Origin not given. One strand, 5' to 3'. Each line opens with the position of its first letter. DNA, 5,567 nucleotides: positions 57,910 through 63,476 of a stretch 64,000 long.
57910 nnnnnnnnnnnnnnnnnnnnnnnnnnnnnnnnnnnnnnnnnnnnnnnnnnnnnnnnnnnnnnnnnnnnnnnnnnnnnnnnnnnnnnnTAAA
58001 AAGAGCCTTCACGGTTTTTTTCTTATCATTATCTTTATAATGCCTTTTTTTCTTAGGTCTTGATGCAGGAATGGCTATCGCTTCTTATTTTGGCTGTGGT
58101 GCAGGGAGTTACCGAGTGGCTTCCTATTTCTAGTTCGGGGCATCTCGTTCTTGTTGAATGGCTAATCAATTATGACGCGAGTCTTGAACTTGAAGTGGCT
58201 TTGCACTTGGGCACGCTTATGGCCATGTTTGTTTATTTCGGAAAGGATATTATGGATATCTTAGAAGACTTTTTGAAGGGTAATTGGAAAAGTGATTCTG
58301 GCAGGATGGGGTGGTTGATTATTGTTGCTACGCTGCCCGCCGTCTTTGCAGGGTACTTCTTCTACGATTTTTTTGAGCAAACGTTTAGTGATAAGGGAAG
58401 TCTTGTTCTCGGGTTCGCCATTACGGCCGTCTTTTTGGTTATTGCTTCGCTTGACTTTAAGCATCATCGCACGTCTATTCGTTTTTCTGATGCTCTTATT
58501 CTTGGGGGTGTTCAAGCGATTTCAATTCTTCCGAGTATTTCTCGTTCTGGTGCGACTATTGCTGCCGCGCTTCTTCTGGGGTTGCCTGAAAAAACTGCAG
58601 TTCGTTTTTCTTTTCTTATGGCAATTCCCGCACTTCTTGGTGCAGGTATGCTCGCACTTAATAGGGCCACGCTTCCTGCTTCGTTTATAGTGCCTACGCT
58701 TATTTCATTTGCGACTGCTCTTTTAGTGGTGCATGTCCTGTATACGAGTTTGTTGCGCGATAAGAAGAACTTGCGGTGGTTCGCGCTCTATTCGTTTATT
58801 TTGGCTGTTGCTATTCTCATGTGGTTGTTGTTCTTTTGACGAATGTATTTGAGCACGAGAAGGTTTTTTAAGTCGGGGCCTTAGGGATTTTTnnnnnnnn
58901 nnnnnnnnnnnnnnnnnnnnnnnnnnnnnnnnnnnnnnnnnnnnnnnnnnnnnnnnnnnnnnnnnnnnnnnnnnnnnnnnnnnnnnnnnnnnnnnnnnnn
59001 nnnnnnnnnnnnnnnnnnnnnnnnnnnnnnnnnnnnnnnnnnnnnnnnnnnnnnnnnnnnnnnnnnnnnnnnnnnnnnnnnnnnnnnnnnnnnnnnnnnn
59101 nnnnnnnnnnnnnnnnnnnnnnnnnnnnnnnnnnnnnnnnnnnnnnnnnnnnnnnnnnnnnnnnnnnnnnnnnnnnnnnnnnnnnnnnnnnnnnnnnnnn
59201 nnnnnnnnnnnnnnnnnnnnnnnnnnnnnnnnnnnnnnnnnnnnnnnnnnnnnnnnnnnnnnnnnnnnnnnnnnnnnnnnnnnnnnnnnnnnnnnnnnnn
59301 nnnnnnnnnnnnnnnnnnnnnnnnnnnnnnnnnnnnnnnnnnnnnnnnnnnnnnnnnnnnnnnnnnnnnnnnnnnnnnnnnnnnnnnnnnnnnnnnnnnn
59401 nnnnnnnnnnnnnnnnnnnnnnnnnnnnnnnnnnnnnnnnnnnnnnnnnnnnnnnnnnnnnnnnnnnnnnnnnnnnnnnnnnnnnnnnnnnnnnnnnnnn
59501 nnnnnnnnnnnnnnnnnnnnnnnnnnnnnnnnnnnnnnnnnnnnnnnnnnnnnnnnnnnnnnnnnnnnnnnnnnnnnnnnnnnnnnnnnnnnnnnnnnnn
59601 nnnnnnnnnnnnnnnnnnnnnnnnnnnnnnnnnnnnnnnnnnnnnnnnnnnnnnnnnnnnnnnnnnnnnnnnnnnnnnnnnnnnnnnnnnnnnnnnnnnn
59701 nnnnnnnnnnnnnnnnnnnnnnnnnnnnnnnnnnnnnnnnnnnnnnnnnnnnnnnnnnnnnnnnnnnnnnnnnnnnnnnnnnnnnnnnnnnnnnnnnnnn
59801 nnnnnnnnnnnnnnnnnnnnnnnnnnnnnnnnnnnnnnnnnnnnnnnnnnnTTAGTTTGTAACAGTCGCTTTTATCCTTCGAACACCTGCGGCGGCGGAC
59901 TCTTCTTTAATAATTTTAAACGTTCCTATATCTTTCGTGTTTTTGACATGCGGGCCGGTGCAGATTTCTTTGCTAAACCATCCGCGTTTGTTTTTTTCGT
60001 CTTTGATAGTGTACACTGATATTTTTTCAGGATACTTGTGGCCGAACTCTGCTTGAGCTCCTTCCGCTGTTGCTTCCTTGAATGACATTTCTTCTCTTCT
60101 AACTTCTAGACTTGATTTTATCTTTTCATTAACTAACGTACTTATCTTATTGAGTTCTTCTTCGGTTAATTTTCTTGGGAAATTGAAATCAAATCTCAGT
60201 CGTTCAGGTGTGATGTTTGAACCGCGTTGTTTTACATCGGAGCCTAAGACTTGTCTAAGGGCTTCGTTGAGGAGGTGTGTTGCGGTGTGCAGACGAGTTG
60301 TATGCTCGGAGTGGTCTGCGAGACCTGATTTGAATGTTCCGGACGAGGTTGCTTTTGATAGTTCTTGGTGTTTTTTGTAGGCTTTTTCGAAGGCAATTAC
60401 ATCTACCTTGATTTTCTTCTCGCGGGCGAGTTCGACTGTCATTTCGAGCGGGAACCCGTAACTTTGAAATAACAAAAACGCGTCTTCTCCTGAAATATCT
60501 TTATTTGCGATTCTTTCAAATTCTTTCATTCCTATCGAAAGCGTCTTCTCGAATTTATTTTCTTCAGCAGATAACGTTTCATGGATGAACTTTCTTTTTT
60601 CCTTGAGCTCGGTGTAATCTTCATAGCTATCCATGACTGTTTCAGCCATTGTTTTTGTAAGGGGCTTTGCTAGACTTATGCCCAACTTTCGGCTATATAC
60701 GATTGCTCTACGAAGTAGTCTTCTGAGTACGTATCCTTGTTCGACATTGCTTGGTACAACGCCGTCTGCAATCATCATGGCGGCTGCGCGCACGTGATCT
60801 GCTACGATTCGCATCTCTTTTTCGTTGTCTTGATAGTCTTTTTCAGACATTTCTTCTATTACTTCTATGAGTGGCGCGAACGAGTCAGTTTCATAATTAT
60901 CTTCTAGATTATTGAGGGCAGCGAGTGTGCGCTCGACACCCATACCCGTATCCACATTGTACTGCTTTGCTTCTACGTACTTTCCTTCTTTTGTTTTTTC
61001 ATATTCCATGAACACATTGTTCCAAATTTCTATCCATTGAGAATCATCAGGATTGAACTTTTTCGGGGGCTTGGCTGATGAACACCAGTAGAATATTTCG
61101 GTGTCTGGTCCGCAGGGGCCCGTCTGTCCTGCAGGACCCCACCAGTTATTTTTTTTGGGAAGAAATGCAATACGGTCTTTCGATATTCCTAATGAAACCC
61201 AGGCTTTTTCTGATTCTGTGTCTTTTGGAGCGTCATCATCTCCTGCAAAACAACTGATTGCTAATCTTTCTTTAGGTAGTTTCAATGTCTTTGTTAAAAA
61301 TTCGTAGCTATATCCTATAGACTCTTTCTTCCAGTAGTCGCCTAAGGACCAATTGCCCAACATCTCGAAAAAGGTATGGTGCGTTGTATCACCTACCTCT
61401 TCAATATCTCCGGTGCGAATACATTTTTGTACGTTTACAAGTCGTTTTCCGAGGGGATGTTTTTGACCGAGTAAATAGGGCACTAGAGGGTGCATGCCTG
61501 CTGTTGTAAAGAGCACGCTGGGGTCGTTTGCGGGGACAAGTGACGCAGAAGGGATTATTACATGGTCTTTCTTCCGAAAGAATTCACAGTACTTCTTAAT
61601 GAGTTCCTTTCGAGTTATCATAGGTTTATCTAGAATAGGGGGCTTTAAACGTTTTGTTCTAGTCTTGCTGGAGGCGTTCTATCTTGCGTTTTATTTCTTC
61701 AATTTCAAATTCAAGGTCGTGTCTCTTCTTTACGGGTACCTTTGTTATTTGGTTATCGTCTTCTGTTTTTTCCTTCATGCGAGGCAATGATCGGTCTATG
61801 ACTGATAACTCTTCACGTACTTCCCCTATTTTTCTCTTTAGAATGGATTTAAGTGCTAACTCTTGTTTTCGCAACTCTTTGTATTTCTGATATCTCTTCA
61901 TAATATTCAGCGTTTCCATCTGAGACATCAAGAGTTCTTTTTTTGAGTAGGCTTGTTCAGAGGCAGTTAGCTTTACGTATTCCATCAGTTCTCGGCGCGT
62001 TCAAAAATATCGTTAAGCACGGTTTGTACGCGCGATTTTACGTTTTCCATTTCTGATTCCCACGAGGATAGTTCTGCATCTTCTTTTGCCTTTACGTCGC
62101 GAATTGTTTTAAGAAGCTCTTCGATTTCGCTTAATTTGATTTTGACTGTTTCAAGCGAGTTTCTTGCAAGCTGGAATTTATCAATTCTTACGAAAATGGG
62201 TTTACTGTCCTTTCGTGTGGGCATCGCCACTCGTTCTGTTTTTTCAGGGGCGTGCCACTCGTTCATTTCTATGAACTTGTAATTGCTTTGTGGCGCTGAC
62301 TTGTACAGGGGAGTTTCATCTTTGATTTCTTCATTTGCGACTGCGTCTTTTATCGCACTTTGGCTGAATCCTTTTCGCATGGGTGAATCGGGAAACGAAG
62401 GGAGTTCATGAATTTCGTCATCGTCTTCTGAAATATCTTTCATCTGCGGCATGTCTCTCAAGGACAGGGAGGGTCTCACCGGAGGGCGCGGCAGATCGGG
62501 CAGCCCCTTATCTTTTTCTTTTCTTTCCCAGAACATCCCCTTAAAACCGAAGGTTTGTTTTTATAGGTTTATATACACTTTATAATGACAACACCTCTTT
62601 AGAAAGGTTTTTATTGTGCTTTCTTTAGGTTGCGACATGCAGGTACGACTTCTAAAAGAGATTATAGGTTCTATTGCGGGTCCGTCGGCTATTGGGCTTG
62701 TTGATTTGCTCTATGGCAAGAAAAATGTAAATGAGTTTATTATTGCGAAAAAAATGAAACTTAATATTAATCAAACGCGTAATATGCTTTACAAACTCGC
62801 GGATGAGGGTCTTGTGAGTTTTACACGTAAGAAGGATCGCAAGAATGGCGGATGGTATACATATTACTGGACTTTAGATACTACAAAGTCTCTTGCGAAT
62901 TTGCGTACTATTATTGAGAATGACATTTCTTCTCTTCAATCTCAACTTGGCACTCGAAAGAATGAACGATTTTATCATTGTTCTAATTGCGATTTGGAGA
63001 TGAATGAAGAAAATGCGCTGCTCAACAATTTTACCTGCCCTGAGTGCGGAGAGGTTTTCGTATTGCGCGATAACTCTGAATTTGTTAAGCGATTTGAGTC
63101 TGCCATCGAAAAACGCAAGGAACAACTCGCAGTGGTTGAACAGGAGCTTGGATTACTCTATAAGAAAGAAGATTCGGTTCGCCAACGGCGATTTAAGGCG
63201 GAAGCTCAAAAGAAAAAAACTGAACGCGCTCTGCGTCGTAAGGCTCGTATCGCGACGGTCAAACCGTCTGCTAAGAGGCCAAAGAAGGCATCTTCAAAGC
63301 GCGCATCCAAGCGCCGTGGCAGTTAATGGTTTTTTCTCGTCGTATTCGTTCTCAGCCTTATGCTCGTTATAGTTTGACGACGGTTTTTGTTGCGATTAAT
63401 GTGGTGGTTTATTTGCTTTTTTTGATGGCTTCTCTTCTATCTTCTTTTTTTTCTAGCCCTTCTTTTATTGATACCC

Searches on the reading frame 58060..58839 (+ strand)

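Call 68: search_protein_families(library=pfam, proteins=[window:58060-58839:+], max_evalue=0.001)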
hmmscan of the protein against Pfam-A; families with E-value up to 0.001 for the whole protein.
window:58060-58839:+ (259 aa): 1 family
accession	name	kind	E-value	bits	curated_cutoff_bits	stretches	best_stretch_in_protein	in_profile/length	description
PF02673.24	BacA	-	1.4e-64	218.7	33.4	1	9-250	2-256/257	Bacitracin resistance protein BacA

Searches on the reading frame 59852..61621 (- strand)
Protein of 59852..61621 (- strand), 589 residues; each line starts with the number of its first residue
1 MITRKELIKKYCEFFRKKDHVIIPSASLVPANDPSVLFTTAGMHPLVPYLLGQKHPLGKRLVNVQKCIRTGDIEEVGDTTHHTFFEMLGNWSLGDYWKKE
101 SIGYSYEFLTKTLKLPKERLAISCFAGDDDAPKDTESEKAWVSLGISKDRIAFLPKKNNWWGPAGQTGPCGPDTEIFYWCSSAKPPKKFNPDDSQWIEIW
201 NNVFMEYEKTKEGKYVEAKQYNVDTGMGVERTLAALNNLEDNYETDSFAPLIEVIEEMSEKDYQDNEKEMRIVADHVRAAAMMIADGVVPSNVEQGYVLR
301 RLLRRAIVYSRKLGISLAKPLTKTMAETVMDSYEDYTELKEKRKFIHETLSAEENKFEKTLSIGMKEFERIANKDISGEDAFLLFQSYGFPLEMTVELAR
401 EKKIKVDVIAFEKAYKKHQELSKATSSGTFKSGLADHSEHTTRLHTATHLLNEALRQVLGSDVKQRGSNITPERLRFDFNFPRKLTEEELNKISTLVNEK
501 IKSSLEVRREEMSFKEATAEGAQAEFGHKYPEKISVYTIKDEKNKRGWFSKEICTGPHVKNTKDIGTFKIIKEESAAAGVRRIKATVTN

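Call 48: search_protein_families(library=pfam, proteins=[window:59852-61621:-], max_evalue=0.001)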
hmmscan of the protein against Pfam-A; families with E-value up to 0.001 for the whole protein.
window:59852-61621:- (589 aa): 2 families
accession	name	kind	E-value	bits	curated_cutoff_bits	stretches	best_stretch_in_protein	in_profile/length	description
PF01411.24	tRNA-synt_2c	-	3e-136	455.6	30.3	1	7-447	2-451/552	tRNA synthetases class II (A)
PF07973.19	tRNA_SAD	-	9.8e-16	57.9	24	1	534-583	1-43/44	Threonyl and Alanyl tRNA synthetase second additional domain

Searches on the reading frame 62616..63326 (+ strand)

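Call 68: search_protein_families(library=pfam, proteins=[window:62616-63326:+], max_evalue=0.001)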
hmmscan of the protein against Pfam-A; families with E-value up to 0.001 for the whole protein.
window:62616-63326:+ (236 aa): 1 family
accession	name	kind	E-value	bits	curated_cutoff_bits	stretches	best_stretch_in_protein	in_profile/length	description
PF02002.24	TFIIE_alpha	-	3.5e-16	59.4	22.9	1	11-113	1-102/105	TFIIE alpha subunit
